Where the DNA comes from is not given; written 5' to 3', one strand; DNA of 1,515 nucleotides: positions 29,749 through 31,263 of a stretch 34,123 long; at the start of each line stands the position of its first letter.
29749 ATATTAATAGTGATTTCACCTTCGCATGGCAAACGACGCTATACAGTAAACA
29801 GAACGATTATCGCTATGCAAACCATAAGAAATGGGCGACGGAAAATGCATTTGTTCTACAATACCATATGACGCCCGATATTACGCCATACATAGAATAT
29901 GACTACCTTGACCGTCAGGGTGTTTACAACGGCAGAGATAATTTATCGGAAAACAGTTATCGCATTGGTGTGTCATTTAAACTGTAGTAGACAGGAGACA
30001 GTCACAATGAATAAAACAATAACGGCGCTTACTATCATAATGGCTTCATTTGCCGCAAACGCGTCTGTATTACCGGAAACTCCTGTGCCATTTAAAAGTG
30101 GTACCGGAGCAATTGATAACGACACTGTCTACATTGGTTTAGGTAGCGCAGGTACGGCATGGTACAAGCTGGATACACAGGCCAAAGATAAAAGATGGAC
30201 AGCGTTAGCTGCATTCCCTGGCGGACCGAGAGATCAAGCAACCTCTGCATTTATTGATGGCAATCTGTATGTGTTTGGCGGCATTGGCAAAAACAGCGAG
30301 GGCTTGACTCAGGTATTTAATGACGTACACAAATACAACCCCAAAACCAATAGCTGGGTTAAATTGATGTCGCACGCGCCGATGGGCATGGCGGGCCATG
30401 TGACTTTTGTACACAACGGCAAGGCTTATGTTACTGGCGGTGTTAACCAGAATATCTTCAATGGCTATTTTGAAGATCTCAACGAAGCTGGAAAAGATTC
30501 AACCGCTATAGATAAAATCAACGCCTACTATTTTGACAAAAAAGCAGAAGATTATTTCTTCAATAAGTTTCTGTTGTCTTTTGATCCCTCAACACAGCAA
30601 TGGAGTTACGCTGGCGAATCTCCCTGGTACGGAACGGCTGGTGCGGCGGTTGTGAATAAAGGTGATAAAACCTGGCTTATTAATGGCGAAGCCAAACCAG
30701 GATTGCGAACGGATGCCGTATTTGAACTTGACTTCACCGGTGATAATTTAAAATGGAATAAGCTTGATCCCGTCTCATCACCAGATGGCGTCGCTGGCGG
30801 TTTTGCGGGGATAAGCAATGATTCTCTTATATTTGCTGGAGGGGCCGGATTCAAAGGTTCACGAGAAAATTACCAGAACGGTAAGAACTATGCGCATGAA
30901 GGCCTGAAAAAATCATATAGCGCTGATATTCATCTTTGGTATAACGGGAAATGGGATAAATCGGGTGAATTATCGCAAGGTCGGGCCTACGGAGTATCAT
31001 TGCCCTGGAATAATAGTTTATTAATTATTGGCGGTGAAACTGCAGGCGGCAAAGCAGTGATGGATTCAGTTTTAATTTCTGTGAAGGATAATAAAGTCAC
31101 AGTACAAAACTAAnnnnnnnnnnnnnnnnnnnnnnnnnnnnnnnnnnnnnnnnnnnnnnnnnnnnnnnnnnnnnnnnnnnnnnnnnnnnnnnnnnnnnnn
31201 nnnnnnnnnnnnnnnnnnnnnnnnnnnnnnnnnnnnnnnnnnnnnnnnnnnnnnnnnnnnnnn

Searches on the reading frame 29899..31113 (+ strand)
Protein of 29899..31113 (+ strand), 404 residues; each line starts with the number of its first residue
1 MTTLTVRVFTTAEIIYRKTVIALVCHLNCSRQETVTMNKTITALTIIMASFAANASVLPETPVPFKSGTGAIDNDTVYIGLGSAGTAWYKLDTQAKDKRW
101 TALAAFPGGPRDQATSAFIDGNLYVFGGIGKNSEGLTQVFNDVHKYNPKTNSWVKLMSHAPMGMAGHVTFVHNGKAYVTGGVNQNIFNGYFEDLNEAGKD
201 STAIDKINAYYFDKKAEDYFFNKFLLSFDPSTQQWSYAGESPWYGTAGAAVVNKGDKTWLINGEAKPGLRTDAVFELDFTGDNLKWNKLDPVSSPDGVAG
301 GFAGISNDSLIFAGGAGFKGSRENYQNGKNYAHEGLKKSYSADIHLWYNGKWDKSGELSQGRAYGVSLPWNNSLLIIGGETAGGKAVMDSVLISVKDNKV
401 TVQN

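Call 8: search_protein_families(proteins=[window:29899-31113:+], library=ncbifam)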
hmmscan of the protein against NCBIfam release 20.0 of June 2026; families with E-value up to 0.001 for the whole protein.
window:29899-31113:+ (404 aa): 3 families
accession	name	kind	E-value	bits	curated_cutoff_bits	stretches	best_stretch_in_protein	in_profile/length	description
NF010730.0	PRK14131.1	subfamily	1.4e-180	600.1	416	1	33-404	2-384/384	N-acetylneuraminate epimerase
TIGR03547.1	muta_rot_YjhT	subfamily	5.9e-142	472.9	256.35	1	58-395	1-345/346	YjhT family mutarotase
TIGR03548.1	mutarot_permut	subfamily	3.3e-46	157.9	243.2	2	39-274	88-322/323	cyclically-permuted mutarotase family protein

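Call 15: find_related_loci(query=window:30007-31110:+, collection=genome_contigs, flank=3000)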
Query window:30007-31110:+ (368 aa) in genome_contigs; peptide patterns used: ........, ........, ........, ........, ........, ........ (x = any residue, [..] = any of these).
18 stretches matched a pattern; 4 encode a relative of the query (tblastn E <= 1e-3); 4 distinct loci.
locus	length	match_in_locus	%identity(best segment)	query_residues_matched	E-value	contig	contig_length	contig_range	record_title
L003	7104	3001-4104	93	1-368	0e+0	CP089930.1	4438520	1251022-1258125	Escherichia coli strain E69 chromosome, complete genome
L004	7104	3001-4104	91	1-368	0e+0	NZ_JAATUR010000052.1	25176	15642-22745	Escherichia coli strain SCPM-O-B-8794 52length=25176, whole genome shotgun sequence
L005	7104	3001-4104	91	1-368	0e+0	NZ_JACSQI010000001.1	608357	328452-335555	Escherichia whittamii strain Sa2BVA5 NODE_1_length_608357_cov_8.774854, whole genome shotgun sequence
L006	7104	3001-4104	92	1-368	0e+0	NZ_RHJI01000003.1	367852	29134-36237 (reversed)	Escherichia sp. E1V33 1V33_3_consensus, whole genome shotgun sequence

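Call 58: find_homologous_proteins(query=window:30007-31110:+, max_evalue=1e-40)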
Query window:30007-31110:+ (368 aa): 160 proteins with E <= 1e-40 among 7081 candidates; the best 120 are listed.
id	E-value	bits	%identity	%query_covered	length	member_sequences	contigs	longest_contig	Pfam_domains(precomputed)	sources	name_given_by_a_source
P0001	9.3e-238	807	96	100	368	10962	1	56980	PF24996.1,PF07646.22,PF13964.13,PF24681.2,PF13415.13,PF24981.2,PF01344.32,PF25210.2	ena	-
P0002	1.2e-214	731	85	100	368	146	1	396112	PF24996.1,PF07646.22,PF24681.2,PF13415.13,PF24981.2,PF01344.32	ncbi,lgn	ncbi:N-acetylneuraminate epimerase [Escherichia albertii]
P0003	2.5e-213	727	86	100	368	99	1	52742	PF24996.1,PF07646.22,PF13964.13,PF24681.2,PF13415.13,PF24981.2,PF01344.32,PF25210.2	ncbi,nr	ncbi:N-acetylneuraminate epimerase [Escherichia coli]|nr:N-acetylneuraminate epimerase [Escherichia 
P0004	2.4e-211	720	84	100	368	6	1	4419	PF24996.1,PF07646.22,PF13964.13,PF24681.2,PF13415.13,PF24981.2,PF01344.32,PF25210.2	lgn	-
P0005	2.4e-209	713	88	100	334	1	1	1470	PF24996.1,PF07646.22,PF13964.13,PF24681.2,PF13415.13,PF24981.2,PF01344.32,PF25210.2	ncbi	-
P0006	1.1e-195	669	83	100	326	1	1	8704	PF24996.1,PF07646.22,PF13964.13,PF24681.2,PF13415.13,PF24981.2,PF01344.32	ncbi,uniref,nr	ncbi:N-acetylneuraminic acid mutarotase [Escherichia coli]|uniref:Kelch repeat-containing protein n=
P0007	1.2e-194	665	78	100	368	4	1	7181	PF24996.1,PF07646.22,PF13964.13,PF24681.2,PF13415.13,PF24981.2,PF01344.32,PF25210.2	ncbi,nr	ncbi:N-acetylneuraminate epimerase [Salmonella enterica subsp. enterica serovar Eastbourne]|nr:N-ace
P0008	1.6e-194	665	77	100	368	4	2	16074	PF24996.1,PF07646.22,PF24681.2,PF13415.13,PF24981.2,PF01344.32,PF25210.2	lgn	-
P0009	1.8e-193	661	83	100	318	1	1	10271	PF24996.1,PF24681.2,PF13415.13,PF24981.2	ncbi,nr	ncbi:MAG: YjhT family mutarotase [Escherichia coli]|nr:YjhT family mutarotase [Escherichia coli]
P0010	1.4e-173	596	71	100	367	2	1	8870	PF24996.1,PF07646.22,PF24681.2,PF13415.13,PF24981.2,PF01344.32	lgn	-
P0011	4.3e-172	591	66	100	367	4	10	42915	PF24996.1,PF07646.22,PF13964.13,PF24681.2,PF13415.13,PF24981.2,PF01344.32,PF25210.2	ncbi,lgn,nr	ncbi:TPA: N-acetylneuraminate epimerase [Aeromonas sobria]|nr:N-acetylneuraminate epimerase [Aeromon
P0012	2.0e-168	579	68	100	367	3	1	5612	PF24996.1,PF07646.22,PF13964.13,PF24681.2,PF13415.13,PF24981.2,PF01344.32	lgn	-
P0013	2.5e-155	536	63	100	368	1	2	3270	PF24996.1,PF07646.22,PF13964.13,PF24681.2,PF13415.13,PF24981.2,PF01344.32,PF25210.2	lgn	-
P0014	3.8e-154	532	98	64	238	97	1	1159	PF24996.1,PF07646.22,PF24681.2,PF13415.13,PF24981.2,PF01344.32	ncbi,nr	ncbi:N-acetylneuraminate epimerase precursor [Klebsiella pneumoniae]|nr:N-acetylneuraminate epimeras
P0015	1.3e-138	481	56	100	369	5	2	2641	PF24996.1,PF07646.22,PF24681.2,PF13415.13,PF24981.2,PF01344.32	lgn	-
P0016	1.7e-138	480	57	100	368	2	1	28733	PF24996.1,PF07646.22,PF24681.2,PF13415.13,PF24981.2,PF01344.32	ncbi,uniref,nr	ncbi:TPA: YjhT family mutarotase [Klebsiella oxytoca]|uniref:YjhT family mutarotase n=1 Tax=Klebsiel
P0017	2.7e-138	480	59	100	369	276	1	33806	PF24996.1,PF07646.22,PF13964.13,PF24681.2,PF13415.13,PF24981.2,PF01344.32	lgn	-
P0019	5.0e-132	459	55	99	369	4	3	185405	PF24996.1,PF07646.22,PF24681.2,PF13415.13,PF24981.2,PF01344.32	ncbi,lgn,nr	ncbi:TPA: N-acetylneuraminate epimerase [Salmonella enterica subsp. diarizonae serovar 61:l,v:z35]|n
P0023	4.1e-128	446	54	98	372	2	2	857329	PF24996.1,PF07646.22,PF13964.13,PF24681.2,PF13415.13,PF24981.2,PF01344.32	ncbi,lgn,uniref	ncbi:N-acetylneuraminate epimerase [Rouxiella silvae]|uniref:N-acetylneuraminate epimerase n=1 Tax=R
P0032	2.6e-113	397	49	98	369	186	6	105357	PF24996.1,PF07646.22,PF13964.13,PF24681.2,PF13415.13,PF24981.2,PF01344.32,PF25210.2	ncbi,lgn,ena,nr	ncbi:YjhT family mutarotase [Escherichia coli]|nr:YjhT family mutarotase [Escherichia coli] EGK39913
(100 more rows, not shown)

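Call 59: find_encoding_contigs(protein=P0002, flank=3000, max_places=2)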
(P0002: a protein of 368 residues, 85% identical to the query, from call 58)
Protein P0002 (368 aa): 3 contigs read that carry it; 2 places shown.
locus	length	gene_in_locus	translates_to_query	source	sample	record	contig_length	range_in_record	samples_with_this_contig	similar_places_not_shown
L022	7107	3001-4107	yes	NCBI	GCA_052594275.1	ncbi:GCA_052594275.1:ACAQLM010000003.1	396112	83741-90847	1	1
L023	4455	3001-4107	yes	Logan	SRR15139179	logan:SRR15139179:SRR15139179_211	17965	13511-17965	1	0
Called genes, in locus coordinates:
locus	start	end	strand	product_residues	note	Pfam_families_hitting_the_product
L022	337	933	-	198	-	PF00589:Phage_integrase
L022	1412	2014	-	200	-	PF00589:Phage_integrase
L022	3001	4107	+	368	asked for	PF24681:Kelch_KLHDC2_KLHL20_DRC7, PF24996:NANM, PF13415:Beta-prop_FBX42, PF24981:Beta-prop_ATRN-LZTR1, PF01344:Kelch_1, PF07646:Kelch_2 (weak)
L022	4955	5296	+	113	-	PF03713:DUF305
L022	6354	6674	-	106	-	-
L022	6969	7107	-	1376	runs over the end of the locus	PF13018:ESPR, PF02395:Peptidase_S6, PF24078:Beta-sol_PIC_HAP1_IgA0_2nd, PF03797:Autotransporter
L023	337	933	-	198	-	PF00589:Phage_integrase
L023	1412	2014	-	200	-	PF00589:Phage_integrase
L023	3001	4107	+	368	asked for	PF24681:Kelch_KLHDC2_KLHL20_DRC7, PF24996:NANM, PF13415:Beta-prop_FBX42, PF24981:Beta-prop_ATRN-LZTR1, PF01344:Kelch_1, PF07646:Kelch_2 (weak)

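Call 60: find_encoding_contigs(protein=P0003, flank=3000, max_places=2)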
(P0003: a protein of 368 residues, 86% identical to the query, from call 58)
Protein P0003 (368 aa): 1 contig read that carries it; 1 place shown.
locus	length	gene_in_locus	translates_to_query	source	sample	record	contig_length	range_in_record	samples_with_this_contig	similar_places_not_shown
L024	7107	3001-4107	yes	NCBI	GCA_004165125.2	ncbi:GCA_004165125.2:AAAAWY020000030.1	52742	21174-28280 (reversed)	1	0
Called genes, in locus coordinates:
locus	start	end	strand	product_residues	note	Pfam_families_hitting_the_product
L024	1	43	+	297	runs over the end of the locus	PF00701:DHDPS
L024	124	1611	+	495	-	PF00083:Sugar_tr, PF07690:MFS_1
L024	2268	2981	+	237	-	PF06178:KdgM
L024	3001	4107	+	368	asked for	PF25210:Kelch_FKB95 (faint), PF24681:Kelch_KLHDC2_KLHL20_DRC7, PF24996:NANM, PF13415:Beta-prop_FBX42, PF13964:Beta-prop_Calicin (faint), PF24981:Beta-prop_ATRN-LZTR1, PF01344:Kelch_1, PF07646:Kelch_2 (weak)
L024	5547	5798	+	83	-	-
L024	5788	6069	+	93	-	PF05016:ParE_toxin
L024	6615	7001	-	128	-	PF02661:Fic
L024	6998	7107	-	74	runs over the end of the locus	PF02604:PhdYeFM_antitox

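Call 61: find_encoding_contigs(protein=P0007, flank=3000, max_places=2)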
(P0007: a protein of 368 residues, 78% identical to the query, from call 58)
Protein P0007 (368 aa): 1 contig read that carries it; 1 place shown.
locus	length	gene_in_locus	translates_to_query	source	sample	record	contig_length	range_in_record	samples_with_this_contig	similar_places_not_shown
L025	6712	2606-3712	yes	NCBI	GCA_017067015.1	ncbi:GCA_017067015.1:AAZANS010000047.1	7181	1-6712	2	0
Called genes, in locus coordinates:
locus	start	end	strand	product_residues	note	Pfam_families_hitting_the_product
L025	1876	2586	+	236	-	PF06178:KdgM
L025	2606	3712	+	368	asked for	PF24681:Kelch_KLHDC2_KLHL20_DRC7, PF24996:NANM, PF25210:Kelch_FKB95, PF13415:Beta-prop_FBX42, PF13964:Beta-prop_Calicin (faint), PF24981:Beta-prop_ATRN-LZTR1, PF01344:Kelch_1, PF07646:Kelch_2 (weak)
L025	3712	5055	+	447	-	PF00083:Sugar_tr, PF07690:MFS_1, PF13347:MFS_2 (weak), PF07690:MFS_1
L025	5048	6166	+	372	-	PF01408:GFO_IDH_MocA, PF22725:GFO_IDH_MocA_C3, PF02894:GFO_IDH_MocA_C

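Call 62: find_encoding_contigs(protein=P0008, flank=3000, max_places=2)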
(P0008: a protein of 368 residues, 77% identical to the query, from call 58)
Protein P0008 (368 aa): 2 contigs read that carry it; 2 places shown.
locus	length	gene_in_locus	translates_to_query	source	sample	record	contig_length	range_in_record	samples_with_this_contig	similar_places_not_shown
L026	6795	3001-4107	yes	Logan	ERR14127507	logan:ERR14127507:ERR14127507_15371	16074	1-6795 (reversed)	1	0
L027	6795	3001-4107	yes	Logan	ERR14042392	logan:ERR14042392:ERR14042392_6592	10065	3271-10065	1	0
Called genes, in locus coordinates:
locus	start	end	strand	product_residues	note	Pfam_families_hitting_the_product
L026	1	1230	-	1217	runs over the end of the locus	PF00664:ABC_membrane, PF25199:nSTAND_NTPase5 (faint), PF03193:RsgA_GTPase (faint), PF00005:ABC_tran, PF02463:SMC_N (faint), PF09818:ABC_ATPase (faint), PF00664:ABC_membrane, PF00005:ABC_tran, +3 more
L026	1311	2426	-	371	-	PF21036:EryCIII-like_N, PF00201:UDPGT (weak), PF06722:EryCIII-like_C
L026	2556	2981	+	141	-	PF06178:KdgM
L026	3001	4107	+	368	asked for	PF24681:Kelch_KLHDC2_KLHL20_DRC7, PF24996:NANM, PF25210:Kelch_FKB95 (weak), PF13415:Beta-prop_FBX42, PF24981:Beta-prop_ATRN-LZTR1, PF01344:Kelch_1, PF07646:Kelch_2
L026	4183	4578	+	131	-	PF07690:MFS_1, PF00083:Sugar_tr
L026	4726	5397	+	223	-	PF00083:Sugar_tr, PF07690:MFS_1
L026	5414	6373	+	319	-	PF01118:Semialdhyde_dh (faint), PF01408:GFO_IDH_MocA, PF02894:GFO_IDH_MocA_C, PF22725:GFO_IDH_MocA_C3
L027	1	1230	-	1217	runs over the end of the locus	PF00664:ABC_membrane, PF25199:nSTAND_NTPase5 (faint), PF03193:RsgA_GTPase (faint), PF00005:ABC_tran, PF02463:SMC_N (faint), PF09818:ABC_ATPase (faint), PF00664:ABC_membrane, PF00005:ABC_tran, +3 more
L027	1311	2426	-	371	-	PF21036:EryCIII-like_N, PF00201:UDPGT (weak), PF06722:EryCIII-like_C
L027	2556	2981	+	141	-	PF06178:KdgM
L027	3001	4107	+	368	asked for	PF24681:Kelch_KLHDC2_KLHL20_DRC7, PF24996:NANM, PF25210:Kelch_FKB95 (weak), PF13415:Beta-prop_FBX42, PF24981:Beta-prop_ATRN-LZTR1, PF01344:Kelch_1, PF07646:Kelch_2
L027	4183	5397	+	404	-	PF13347:MFS_2 (faint), PF07690:MFS_1, PF00083:Sugar_tr, PF07690:MFS_1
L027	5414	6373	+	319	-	PF01118:Semialdhyde_dh (faint), PF01408:GFO_IDH_MocA, PF02894:GFO_IDH_MocA_C, PF22725:GFO_IDH_MocA_C3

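Call 65: find_encoding_contigs(protein=P0010, flank=2500, max_places=1)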
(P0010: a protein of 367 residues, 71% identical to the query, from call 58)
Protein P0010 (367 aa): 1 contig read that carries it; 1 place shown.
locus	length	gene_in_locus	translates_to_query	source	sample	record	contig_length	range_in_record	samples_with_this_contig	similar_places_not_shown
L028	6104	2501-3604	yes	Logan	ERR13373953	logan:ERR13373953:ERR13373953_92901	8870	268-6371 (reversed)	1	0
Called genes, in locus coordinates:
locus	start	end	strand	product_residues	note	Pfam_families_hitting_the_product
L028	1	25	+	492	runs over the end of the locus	PF00083:Sugar_tr, PF07690:MFS_1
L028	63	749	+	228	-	PF04131:NanE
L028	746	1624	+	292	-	PF00480:ROK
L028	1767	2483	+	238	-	PF06178:KdgM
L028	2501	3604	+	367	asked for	PF24681:Kelch_KLHDC2_KLHL20_DRC7, PF24996:NANM, PF13415:Beta-prop_FBX42, PF24981:Beta-prop_ATRN-LZTR1, PF01344:Kelch_1, PF07646:Kelch_2 (faint)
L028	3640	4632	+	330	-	PF03629:SASA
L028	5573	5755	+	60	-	-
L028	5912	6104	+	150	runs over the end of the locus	PF08479:POTRA_2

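Call 66: find_encoding_contigs(protein=P0012, flank=2500, max_places=1)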
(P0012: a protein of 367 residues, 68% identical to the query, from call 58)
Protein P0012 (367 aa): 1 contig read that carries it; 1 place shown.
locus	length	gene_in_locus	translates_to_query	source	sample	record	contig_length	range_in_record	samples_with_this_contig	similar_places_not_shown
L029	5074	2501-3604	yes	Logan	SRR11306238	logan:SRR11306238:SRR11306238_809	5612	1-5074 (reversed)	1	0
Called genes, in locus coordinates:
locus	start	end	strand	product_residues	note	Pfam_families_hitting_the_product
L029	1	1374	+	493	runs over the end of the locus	PF00083:Sugar_tr, PF07690:MFS_1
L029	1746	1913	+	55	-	-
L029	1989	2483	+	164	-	PF06178:KdgM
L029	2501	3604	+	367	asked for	PF24681:Kelch_KLHDC2_KLHL20_DRC7, PF24996:NANM, PF13415:Beta-prop_FBX42, PF13964:Beta-prop_Calicin (faint), PF24981:Beta-prop_ATRN-LZTR1, PF01344:Kelch_1, PF07646:Kelch_2 (faint)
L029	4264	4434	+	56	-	-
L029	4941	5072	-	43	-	?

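Call 67: find_encoding_contigs(protein=P0011, flank=2500, max_places=1)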
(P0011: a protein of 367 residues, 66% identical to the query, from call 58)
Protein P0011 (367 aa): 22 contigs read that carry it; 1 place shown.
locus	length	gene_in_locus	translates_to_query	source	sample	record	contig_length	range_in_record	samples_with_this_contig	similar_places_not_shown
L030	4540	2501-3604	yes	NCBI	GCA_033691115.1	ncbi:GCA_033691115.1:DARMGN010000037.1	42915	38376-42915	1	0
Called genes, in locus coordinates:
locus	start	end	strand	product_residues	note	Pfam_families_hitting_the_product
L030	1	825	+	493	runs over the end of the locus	PF00474:SSF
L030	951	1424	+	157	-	PF04074:DUF386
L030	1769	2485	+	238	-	PF06178:KdgM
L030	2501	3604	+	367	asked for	PF24681:Kelch_KLHDC2_KLHL20_DRC7, PF24996:NANM, PF07646:Kelch_2 (faint), PF13415:Beta-prop_FBX42, PF13964:Beta-prop_Calicin (faint), PF24981:Beta-prop_ATRN-LZTR1, PF25210:Kelch_FKB95 (faint), PF01344:Kelch_1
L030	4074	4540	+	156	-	PF13384:HTH_23 (weak), PF13518:HTH_28 (weak), PF13551:HTH_29 (weak), PF13565:HTH_32, PF13592:HTH_33 (weak)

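Call 68: find_encoding_contigs(protein=P0017, flank=2500, max_places=1)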
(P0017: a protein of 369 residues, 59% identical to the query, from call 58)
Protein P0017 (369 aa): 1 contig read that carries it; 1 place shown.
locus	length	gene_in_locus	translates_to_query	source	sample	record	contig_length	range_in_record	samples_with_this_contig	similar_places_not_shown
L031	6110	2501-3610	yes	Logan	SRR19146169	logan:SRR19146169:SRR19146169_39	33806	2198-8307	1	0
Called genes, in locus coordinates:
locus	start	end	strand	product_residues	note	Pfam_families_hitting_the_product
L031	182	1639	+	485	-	PF00083:Sugar_tr, PF07690:MFS_1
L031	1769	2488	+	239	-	PF06178:KdgM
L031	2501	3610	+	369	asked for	PF13964:Beta-prop_Calicin (faint), PF24681:Kelch_KLHDC2_KLHL20_DRC7, PF24996:NANM, PF13415:Beta-prop_FBX42, PF24981:Beta-prop_ATRN-LZTR1, PF01344:Kelch_1, PF07646:Kelch_2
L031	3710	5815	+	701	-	PF24316:Tli3 (faint), PF13088:BNR_2, PF13859:BNR_3, PF02012:BNR (faint), PF03797:Autotransporter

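Call 69: find_encoding_contigs(protein=P0019, flank=2500, max_places=1)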
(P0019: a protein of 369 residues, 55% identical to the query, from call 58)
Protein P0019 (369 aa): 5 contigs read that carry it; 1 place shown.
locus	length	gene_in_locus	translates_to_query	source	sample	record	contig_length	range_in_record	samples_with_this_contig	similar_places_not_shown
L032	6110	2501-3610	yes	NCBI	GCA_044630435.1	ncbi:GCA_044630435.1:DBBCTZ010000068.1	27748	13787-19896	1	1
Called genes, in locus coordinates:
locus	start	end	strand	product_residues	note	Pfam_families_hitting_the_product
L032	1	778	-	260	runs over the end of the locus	PF00392:GntR, PF07729:FCD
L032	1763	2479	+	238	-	PF06178:KdgM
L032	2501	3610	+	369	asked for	PF24681:Kelch_KLHDC2_KLHL20_DRC7, PF24996:NANM, PF13415:Beta-prop_FBX42, PF24981:Beta-prop_ATRN-LZTR1, PF01344:Kelch_1, PF07646:Kelch_2 (faint)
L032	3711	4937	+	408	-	PF00083:Sugar_tr, PF07690:MFS_1, PF13347:MFS_2 (weak), PF00083:Sugar_tr (weak), PF07690:MFS_1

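Call 83: find_encoding_contigs(protein=P0016, flank=2500, max_places=1)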
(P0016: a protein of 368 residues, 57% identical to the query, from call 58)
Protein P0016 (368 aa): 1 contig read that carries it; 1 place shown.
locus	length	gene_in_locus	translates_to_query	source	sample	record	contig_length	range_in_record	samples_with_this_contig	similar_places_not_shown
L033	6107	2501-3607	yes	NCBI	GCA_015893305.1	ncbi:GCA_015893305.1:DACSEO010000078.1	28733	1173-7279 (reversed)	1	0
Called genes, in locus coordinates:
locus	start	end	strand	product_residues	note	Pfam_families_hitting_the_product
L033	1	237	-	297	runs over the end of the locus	PF00701:DHDPS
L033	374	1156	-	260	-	PF00392:GntR, PF07729:FCD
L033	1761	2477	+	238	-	PF06178:KdgM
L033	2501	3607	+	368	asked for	PF24681:Kelch_KLHDC2_KLHL20_DRC7, PF24996:NANM, PF13415:Beta-prop_FBX42, PF24981:Beta-prop_ATRN-LZTR1, PF01344:Kelch_1, PF07646:Kelch_2 (faint)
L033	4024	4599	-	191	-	PF06316:Ail_Lom, PF13505:OMP_b-brl, PF01389:OmpA_membrane (weak)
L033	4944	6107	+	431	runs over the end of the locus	PF01609:DDE_Tnp_1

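Call 84: find_encoding_contigs(protein=P0032, flank=2500, max_places=1)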
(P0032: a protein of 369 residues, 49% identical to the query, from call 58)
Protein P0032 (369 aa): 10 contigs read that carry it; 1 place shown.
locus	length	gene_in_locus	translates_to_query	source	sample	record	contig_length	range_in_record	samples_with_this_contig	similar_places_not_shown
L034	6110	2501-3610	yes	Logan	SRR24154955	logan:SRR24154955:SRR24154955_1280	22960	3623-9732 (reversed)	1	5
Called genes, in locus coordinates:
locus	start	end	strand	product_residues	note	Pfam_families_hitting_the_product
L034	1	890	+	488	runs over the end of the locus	PF00083:Sugar_tr, PF07690:MFS_1, PF05631:MFS_5 (weak), PF07690:MFS_1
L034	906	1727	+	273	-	PF20434:BD-FAE, PF07859:Abhydrolase_3 (weak), PF00326:Peptidase_S9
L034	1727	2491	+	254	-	PF06178:KdgM, PF07642:BBP2 (weak)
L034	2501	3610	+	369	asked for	PF13964:Beta-prop_Calicin (faint), PF24996:NANM, PF25210:Kelch_FKB95 (faint), PF24681:Kelch_KLHDC2_KLHL20_DRC7, PF13415:Beta-prop_FBX42, PF24981:Beta-prop_ATRN-LZTR1, PF01344:Kelch_1, PF07646:Kelch_2 (faint)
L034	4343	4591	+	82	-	PF10723:RepB-RCR_reg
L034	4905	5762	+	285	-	PF02387:IncFII_repA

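Call 85: find_encoding_contigs(protein=P0023, flank=2500, max_places=1)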
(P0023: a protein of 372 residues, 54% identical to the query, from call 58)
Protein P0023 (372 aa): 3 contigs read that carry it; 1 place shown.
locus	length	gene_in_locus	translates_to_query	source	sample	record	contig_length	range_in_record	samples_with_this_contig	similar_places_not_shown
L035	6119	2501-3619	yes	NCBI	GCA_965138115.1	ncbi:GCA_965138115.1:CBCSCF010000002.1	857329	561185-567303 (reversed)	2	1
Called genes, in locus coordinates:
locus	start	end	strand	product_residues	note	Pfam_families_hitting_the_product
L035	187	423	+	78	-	PF13356:Arm-DNA-bind_3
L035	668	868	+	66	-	-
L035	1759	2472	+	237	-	PF06178:KdgM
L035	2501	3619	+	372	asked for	PF24681:Kelch_KLHDC2_KLHL20_DRC7, PF24996:NANM, PF13415:Beta-prop_FBX42, PF24981:Beta-prop_ATRN-LZTR1, PF13964:Beta-prop_Calicin (faint), PF01344:Kelch_1, PF07646:Kelch_2 (weak)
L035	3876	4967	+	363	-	PF07969:Amidohydro_3 (faint), PF01979:Amidohydro_1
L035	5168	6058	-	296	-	PF00701:DHDPS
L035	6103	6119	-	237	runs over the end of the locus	PF04131:NanE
